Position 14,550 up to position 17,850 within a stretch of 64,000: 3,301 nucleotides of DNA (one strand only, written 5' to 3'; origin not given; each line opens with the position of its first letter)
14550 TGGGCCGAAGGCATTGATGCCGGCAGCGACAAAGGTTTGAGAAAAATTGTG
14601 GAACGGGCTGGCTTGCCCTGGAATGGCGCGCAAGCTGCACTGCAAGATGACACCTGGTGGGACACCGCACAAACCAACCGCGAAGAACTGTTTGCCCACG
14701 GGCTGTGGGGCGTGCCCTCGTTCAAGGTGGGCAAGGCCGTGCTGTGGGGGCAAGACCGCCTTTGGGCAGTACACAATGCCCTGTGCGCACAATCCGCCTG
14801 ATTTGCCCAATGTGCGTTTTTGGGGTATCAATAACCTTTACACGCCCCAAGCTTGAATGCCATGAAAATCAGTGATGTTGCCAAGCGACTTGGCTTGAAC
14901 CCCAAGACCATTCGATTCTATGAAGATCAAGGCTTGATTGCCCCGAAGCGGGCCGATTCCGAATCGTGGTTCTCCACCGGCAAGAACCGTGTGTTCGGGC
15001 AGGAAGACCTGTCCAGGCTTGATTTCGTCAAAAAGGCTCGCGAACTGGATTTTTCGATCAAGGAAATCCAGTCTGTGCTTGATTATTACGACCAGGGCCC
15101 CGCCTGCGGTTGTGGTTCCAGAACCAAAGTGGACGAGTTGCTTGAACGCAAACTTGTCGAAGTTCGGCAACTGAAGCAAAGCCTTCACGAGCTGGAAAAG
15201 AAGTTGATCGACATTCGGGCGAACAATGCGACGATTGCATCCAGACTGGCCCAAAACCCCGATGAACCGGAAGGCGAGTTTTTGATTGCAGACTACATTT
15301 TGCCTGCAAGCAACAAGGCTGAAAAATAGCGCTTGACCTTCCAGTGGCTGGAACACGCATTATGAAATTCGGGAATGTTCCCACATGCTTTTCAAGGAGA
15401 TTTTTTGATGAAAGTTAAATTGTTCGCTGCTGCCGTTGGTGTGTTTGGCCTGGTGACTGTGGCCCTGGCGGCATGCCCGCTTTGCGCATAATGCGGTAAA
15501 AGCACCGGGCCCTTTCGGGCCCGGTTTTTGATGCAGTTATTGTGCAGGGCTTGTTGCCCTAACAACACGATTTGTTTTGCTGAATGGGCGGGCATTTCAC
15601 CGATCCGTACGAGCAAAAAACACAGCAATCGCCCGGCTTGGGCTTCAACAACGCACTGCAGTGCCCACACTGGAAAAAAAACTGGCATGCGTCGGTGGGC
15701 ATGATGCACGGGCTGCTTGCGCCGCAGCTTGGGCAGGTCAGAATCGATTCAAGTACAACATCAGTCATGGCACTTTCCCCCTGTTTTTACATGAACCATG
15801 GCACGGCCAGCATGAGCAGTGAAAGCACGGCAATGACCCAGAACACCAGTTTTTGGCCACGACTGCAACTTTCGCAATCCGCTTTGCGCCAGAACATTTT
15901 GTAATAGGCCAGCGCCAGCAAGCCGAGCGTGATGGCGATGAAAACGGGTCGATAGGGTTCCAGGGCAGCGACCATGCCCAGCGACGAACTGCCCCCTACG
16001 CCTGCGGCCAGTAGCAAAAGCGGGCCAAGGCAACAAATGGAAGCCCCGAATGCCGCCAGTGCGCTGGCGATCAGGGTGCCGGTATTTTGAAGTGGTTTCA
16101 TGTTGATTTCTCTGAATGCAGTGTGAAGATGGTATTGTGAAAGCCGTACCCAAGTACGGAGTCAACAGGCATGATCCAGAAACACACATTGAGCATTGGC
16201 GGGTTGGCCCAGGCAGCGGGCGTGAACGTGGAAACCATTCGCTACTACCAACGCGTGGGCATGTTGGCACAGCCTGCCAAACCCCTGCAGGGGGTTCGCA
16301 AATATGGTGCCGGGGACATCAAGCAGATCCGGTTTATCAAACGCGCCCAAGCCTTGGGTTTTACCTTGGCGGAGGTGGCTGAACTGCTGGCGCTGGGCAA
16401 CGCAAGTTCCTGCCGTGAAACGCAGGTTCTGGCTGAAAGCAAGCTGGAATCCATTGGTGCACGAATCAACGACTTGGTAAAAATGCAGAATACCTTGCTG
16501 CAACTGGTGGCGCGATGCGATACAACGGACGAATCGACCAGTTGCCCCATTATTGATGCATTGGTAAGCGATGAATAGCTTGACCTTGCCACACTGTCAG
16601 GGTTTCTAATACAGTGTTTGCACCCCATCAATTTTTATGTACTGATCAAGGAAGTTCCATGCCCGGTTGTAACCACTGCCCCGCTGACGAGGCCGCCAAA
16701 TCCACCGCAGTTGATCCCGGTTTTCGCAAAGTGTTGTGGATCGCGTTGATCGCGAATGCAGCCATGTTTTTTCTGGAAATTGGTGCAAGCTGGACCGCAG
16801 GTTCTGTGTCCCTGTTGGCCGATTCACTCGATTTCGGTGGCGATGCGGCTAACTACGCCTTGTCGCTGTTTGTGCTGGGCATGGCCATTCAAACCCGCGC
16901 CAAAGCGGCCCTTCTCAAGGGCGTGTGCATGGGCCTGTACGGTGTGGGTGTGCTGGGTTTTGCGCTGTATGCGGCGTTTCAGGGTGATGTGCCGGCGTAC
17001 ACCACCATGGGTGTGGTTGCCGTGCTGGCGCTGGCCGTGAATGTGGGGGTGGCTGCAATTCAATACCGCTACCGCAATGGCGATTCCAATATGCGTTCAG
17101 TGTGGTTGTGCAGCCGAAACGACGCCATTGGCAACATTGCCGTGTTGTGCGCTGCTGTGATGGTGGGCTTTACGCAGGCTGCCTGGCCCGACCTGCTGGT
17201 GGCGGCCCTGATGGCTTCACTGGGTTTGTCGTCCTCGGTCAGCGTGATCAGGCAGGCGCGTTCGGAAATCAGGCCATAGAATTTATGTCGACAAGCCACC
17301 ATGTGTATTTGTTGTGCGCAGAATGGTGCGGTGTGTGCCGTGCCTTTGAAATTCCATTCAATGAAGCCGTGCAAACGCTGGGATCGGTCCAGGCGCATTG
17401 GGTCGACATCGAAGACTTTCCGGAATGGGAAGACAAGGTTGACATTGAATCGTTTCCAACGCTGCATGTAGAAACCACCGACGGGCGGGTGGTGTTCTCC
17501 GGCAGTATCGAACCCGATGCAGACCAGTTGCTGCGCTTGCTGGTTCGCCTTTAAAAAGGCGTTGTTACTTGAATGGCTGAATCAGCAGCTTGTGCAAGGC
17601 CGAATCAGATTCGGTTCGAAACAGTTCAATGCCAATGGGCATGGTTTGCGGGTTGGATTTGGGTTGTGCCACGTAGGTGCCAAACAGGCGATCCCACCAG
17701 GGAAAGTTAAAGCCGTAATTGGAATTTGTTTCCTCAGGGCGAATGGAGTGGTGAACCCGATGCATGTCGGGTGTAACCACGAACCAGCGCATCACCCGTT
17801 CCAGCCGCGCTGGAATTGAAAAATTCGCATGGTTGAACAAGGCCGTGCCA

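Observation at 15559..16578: merR-merT-GDCCVxC mini-operon: mercury uptake coupled to a 12-Cys protein instead of a reductase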

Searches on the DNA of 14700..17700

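Call 70: search_rna_families(source=window, start=14700, end=17700, threshold=evalue, max_evalue=1)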
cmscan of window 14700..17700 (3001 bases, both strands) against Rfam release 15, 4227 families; matches with E-value up to 1: 1.
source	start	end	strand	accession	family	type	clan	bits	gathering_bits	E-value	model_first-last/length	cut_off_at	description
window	15485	15536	+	RF02051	STnc450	Gene; sRNA;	-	19.3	37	0.71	1-57/57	no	Enterobacterial sRNA STnc450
